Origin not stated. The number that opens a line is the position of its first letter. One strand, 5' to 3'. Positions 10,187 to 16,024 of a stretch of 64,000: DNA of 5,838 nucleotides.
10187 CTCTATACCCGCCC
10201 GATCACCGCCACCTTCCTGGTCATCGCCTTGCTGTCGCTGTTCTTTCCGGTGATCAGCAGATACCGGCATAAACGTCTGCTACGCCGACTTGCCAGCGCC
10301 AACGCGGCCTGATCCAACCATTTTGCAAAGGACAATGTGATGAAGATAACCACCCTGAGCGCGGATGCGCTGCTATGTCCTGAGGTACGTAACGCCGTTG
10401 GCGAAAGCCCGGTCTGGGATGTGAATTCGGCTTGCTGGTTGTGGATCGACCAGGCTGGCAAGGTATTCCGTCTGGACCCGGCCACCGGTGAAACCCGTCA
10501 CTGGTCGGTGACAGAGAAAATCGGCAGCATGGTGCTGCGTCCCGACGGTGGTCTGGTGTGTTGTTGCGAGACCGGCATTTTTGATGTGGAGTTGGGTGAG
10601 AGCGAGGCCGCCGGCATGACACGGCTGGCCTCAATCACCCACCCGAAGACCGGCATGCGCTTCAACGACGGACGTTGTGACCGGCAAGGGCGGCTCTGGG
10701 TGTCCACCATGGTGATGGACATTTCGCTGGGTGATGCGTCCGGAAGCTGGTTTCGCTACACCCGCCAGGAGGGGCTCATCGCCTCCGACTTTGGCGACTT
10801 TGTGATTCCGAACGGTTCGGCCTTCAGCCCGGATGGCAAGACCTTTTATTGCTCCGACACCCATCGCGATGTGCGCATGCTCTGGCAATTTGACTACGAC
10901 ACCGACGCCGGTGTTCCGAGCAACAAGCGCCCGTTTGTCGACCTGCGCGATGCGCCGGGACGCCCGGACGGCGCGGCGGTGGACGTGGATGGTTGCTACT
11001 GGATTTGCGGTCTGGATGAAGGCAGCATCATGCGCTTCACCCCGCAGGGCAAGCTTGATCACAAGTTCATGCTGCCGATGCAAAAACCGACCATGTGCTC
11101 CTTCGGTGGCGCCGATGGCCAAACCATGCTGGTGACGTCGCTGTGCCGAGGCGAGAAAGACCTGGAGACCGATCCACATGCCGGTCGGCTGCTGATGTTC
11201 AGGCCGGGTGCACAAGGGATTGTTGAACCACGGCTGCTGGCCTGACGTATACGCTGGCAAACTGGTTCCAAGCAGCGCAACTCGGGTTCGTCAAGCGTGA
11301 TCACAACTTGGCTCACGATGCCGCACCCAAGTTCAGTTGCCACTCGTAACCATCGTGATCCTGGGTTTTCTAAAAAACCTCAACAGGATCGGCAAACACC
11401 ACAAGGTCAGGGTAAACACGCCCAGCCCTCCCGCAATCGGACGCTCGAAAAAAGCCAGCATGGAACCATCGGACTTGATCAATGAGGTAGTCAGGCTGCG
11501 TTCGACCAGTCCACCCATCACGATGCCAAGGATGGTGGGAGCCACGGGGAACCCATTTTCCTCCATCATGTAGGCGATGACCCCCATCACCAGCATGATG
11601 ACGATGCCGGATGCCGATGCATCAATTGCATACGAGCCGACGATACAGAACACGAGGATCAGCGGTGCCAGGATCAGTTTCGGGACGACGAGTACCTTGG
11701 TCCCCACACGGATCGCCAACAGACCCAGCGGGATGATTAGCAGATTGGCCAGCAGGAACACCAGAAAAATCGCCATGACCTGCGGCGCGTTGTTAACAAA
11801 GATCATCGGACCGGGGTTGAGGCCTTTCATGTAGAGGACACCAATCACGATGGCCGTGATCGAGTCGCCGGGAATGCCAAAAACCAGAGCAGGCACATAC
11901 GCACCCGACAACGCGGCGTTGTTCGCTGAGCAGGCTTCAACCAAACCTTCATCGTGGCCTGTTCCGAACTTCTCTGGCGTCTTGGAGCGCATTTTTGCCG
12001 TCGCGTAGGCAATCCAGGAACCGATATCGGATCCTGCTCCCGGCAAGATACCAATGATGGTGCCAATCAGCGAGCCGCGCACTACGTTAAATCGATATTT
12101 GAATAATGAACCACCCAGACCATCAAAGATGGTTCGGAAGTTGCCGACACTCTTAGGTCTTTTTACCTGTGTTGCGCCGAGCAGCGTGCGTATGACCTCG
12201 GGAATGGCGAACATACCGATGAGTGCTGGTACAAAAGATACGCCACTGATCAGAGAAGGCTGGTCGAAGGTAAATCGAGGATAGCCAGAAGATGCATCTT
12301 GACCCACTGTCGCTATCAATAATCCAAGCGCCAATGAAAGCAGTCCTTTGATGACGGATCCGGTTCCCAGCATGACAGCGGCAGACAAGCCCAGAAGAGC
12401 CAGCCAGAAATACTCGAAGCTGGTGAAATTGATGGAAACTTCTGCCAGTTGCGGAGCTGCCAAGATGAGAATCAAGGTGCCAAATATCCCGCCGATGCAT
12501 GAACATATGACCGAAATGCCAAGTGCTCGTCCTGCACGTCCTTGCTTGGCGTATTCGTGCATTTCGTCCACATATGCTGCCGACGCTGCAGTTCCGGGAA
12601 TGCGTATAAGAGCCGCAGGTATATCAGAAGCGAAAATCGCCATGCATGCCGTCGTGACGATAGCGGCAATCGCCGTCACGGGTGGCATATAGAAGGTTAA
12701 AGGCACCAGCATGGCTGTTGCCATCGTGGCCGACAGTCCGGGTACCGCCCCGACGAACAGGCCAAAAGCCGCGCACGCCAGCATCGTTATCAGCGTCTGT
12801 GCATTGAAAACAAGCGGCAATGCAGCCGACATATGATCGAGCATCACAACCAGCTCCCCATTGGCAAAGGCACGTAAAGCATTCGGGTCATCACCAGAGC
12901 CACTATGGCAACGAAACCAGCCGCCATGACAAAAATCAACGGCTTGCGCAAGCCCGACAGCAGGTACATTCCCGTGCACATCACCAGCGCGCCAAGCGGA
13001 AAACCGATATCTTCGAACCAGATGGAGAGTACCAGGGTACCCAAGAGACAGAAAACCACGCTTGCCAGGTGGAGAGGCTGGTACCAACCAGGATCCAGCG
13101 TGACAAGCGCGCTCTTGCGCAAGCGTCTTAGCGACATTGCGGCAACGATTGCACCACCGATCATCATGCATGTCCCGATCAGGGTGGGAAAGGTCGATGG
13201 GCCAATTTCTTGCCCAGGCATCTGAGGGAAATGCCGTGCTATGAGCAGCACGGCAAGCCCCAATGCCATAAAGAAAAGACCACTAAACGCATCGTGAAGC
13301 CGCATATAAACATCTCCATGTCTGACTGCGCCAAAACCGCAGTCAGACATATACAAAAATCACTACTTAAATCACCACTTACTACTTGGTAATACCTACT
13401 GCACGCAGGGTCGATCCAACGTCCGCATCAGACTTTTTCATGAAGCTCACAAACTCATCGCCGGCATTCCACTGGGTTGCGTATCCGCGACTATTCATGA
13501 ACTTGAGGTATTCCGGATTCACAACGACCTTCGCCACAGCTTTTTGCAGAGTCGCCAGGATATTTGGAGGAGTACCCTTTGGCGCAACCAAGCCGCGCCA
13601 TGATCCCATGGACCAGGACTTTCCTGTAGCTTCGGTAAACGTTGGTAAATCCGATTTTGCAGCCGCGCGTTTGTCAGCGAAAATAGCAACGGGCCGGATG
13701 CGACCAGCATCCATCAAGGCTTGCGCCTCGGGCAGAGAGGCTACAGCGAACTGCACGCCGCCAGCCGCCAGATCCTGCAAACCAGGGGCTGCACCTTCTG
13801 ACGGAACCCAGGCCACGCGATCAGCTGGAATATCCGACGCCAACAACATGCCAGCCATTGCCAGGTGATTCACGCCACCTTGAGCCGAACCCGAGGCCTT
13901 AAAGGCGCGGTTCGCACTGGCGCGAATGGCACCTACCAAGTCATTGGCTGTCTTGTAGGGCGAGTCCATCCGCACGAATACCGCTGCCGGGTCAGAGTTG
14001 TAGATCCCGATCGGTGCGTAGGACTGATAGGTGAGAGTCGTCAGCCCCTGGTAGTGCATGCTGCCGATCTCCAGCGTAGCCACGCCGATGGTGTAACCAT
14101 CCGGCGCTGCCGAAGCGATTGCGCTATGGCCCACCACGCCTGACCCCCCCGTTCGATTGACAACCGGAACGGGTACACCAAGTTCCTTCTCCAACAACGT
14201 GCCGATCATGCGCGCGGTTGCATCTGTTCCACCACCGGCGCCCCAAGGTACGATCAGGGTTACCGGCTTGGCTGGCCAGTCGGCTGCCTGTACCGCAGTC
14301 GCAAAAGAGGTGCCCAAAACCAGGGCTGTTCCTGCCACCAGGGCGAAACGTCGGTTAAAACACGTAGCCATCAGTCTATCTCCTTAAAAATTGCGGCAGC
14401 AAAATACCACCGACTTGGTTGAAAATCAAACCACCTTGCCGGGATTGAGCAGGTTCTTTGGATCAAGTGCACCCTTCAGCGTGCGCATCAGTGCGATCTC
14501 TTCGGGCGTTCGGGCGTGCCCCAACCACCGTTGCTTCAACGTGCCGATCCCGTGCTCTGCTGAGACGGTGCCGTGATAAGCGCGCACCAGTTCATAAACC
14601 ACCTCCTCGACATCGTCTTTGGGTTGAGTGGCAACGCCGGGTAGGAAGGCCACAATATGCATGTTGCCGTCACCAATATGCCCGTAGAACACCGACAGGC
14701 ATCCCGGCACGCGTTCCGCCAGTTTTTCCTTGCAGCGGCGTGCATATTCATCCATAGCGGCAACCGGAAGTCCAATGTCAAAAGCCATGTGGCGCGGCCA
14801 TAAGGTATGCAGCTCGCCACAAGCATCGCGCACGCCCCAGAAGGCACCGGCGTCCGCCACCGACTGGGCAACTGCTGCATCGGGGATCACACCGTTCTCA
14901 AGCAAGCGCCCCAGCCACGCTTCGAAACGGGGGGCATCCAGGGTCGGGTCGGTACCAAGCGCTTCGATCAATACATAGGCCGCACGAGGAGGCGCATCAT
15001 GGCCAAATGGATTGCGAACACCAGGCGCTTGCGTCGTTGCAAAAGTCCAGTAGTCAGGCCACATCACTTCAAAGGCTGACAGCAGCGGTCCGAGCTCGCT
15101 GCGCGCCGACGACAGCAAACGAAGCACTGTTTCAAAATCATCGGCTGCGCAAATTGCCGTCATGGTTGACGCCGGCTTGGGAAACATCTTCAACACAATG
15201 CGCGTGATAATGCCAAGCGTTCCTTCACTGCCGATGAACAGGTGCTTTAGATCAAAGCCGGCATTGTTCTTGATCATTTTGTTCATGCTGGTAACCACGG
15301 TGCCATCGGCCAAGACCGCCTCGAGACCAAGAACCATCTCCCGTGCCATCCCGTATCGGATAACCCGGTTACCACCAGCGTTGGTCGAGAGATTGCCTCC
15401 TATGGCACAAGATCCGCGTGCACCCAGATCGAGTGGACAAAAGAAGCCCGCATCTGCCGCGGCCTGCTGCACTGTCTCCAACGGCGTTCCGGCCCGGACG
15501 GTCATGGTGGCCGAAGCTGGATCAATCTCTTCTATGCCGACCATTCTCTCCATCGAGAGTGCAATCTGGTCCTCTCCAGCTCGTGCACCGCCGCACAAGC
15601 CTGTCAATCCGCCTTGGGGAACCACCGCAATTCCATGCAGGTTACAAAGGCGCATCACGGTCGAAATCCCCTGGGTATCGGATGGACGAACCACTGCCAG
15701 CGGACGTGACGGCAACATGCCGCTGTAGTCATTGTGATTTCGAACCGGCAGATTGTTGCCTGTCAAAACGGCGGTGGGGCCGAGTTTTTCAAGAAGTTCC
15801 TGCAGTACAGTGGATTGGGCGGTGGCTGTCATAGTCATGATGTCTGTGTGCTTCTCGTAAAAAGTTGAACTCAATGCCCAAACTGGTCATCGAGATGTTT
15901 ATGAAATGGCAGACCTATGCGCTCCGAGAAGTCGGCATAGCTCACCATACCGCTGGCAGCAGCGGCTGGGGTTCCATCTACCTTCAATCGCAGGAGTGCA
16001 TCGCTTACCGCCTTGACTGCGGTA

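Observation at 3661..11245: Sugar-acid cluster that matches no known pathway: DEH-reductase-like SDR plus DgoK/DgoA, with no dehydratase and no lyase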

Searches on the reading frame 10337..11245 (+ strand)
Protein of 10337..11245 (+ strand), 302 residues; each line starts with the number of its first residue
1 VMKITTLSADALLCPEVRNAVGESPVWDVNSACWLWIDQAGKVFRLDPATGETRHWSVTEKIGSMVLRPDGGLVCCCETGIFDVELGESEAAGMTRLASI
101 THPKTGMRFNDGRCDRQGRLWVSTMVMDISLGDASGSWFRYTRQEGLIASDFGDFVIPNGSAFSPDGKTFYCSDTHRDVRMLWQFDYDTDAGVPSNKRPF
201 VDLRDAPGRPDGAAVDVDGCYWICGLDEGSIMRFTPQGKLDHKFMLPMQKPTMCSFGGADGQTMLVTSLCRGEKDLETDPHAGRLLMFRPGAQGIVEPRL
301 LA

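Call 3: search_protein_families(library=pfam, proteins=[window:10337-11245:+])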
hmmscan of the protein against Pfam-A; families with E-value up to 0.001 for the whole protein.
window:10337-11245:+ (302 aa): 1 family
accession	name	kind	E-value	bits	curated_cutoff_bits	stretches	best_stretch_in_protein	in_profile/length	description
PF08450.18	SGL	-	1.7e-68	231.3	26.3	1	21-268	1-244/246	SMP-30/Gluconolactonase/LRE-like region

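Call 4: search_protein_families(library=ncbifam, proteins=[window:10337-11245:+])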
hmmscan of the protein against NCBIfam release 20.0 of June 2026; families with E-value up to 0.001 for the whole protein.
window:10337-11245:+ (302 aa): 0 families

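Call 29: search_solved_structures(query=window:10337-11245:+, max_evalue=1e-10)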
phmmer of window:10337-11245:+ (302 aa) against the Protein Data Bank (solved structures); distinct sequences matched with E-value up to 1e-10: 6.
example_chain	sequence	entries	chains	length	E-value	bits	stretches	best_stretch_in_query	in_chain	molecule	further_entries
4gnb_A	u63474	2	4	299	4.2e-28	101.6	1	20-287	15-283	Regucalcin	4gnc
3g4e_A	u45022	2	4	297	5e-28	101.4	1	20-287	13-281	Regucalcin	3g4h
7plb_A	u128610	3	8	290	1.3e-27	100.1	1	16-275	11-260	Smp-30/Cgr1 family protein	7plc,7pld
4gn7_A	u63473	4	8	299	1.8e-27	99.6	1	20-288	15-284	Regucalcin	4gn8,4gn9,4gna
2ghs_A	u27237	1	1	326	5.1e-23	84.9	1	16-272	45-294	AGR_C_1268p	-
5d9b_A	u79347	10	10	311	4.1e-20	75.4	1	19-269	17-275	Luciferin regenerating enzyme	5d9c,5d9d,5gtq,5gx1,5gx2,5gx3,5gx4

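Call 78: search_solved_structures(query=window:10337-11245:+, max_evalue=1e-26, show_alignments=3)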
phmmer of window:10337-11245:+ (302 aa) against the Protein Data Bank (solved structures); distinct sequences matched with E-value up to 1e-26: 4.
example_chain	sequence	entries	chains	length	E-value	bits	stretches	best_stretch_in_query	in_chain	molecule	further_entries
4gnb_A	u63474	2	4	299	4.2e-28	101.6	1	20-287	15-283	Regucalcin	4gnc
3g4e_A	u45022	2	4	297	5e-28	101.4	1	20-287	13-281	Regucalcin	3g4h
7plb_A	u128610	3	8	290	1.3e-27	100.1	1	16-275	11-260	Smp-30/Cgr1 family protein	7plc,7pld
4gn7_A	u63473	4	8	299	1.8e-27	99.6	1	20-288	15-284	Regucalcin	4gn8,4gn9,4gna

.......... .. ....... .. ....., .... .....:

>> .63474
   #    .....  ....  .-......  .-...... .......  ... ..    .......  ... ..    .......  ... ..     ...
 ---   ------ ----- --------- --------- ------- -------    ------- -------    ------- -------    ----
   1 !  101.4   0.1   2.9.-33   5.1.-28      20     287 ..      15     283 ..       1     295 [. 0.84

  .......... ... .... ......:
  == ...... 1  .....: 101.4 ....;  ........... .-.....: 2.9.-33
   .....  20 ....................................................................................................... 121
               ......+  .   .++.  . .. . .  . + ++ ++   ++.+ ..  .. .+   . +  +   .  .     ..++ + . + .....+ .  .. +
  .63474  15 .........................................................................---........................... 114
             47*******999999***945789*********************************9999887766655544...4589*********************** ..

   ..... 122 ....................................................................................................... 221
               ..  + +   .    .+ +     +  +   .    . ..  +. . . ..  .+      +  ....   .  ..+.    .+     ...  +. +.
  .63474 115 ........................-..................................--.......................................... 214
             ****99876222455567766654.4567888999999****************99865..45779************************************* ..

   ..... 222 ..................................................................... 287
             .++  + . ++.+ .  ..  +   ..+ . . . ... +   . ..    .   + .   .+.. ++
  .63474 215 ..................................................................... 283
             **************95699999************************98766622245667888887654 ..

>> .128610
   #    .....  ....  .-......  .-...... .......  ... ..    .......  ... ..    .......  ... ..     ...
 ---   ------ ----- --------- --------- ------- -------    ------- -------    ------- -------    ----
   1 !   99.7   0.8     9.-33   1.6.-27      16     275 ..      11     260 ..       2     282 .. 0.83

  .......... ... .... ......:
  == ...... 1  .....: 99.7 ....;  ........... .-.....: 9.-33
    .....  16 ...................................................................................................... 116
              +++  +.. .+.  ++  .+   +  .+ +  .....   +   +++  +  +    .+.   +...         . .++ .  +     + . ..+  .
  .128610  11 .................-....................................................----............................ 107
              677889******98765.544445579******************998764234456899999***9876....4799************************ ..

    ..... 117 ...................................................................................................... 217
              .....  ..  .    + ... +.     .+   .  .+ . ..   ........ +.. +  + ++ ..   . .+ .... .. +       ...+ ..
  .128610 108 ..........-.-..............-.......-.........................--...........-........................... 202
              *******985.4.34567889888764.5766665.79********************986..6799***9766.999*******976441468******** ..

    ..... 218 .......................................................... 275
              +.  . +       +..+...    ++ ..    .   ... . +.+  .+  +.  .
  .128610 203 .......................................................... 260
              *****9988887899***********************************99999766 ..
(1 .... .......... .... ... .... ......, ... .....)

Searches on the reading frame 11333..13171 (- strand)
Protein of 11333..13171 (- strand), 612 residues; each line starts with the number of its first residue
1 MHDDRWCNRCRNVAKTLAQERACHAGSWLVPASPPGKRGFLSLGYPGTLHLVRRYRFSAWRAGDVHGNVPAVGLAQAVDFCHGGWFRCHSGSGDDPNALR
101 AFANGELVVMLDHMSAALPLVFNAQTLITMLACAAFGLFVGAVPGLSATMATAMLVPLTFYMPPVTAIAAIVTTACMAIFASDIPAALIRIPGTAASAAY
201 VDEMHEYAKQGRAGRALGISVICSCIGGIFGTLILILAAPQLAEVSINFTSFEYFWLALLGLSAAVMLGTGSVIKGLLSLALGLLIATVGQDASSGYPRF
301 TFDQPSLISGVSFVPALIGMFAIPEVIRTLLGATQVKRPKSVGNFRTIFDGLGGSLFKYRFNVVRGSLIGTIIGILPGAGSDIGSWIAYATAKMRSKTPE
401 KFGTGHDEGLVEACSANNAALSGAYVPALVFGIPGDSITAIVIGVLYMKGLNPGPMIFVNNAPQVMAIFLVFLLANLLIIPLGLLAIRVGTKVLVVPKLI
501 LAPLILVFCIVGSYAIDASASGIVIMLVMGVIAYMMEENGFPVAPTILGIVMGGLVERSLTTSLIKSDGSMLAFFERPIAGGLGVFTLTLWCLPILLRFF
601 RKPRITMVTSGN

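Call 5: search_protein_families(library=pfam, proteins=[window:11333-13171:-])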
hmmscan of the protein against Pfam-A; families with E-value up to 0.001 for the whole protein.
window:11333-13171:- (612 aa): 1 family
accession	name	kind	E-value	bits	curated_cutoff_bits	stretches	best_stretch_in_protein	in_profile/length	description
PF01970.21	TctA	-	1.6e-131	439.3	28.9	1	127-548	1-423/423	Tripartite tricarboxylate transporter TctA family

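Call 6: search_protein_families(library=ncbifam, proteins=[window:11333-13171:-])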
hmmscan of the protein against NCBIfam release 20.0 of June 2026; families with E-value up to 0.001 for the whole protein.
window:11333-13171:- (612 aa): 0 families

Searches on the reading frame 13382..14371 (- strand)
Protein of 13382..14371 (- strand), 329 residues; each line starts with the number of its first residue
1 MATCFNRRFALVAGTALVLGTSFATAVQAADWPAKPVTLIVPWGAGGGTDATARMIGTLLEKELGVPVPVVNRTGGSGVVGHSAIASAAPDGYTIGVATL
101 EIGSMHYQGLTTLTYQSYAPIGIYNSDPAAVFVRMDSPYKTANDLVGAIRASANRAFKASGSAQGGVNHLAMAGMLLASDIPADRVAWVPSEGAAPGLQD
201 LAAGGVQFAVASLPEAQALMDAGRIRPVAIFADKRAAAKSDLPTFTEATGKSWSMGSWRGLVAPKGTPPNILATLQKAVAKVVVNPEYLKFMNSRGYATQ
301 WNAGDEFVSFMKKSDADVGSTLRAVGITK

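Call 5: search_protein_families(library=pfam, proteins=[window:13382-14371:-])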
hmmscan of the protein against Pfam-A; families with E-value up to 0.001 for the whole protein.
window:13382-14371:- (329 aa): 1 family
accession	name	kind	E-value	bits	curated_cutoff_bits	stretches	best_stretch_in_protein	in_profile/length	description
PF03401.19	TctC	-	6.4e-43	147.7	27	1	53-314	2-261/274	Tripartite tricarboxylate transporter family receptor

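Call 6: search_protein_families(library=ncbifam, proteins=[window:13382-14371:-])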
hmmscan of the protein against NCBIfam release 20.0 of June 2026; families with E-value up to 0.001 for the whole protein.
window:13382-14371:- (329 aa): 0 families

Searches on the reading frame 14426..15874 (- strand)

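Call 5: search_protein_families(library=pfam, proteins=[window:14426-15874:-])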
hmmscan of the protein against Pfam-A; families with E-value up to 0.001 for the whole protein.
window:14426-15874:- (482 aa): 2 families
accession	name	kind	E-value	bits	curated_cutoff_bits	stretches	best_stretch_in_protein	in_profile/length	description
PF02913.24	FAD-oxidase_C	-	2.3e-43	149.1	21.2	1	233-481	1-248/248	FAD linked oxidases, C-terminal domain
PF01565.28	FAD_binding_4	-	2.3e-36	125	26.4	1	58-195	1-137/139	FAD binding domain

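Call 6: search_protein_families(library=ncbifam, proteins=[window:14426-15874:-])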
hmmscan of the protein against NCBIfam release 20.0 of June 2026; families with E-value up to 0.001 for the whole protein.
window:14426-15874:- (482 aa): 10 families
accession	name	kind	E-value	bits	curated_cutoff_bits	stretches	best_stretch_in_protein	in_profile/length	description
TIGR00387.1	glcD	equivalog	9.5e-76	255.3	567.9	1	61-480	1-413/413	glycolate oxidase subunit GlcD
NF008408.0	PRK11230.1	equivalog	5.7e-50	170.2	897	1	5-481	4-471/499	glycolate oxidase subunit GlcD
NF008439.0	PRK11282.1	equivalog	3.2e-27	95.3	284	1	99-255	41-195/358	glycolate oxidase subunit GlcE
NF049975.1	2HglutDHaseYdiJ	equivalog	4.3e-27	94.3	1350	2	57-198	51-194/1018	D-2-hydroxyglutarate dehydrogenase YdiJ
NF053785.1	DcplphribOxDprE1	equivalog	7.8e-10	38.5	500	1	61-252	18-203/449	decaprenylphosphoryl-beta-D-ribose oxidase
TIGR01678.1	FAD_lactone_ox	subfamily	1.4e-07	30.8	396.8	1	51-234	8-182/438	sugar 1,4-lactone oxidase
NF041226.1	BagK_FevA1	equivalog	1.9e-07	29.9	800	1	21-234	4-207/453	bagremycin/ferroverdin biosynthesis FAD-dependent oxygenase BagK/FevA1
TIGR01679.1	bact_FAD_ox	subfamily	7.2e-07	28.4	292.25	1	49-231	3-173/419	FAD-linked oxidoreductase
TIGR01677.1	pln_FAD_oxido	subfamily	1.3e-05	23.9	383.1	1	94-239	75-220/560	FAD-dependent oxidoreductase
NF008387.0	PRK11183.1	equivalog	0.00043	19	391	0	15-173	3-165/570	D-lactate dehydrogenase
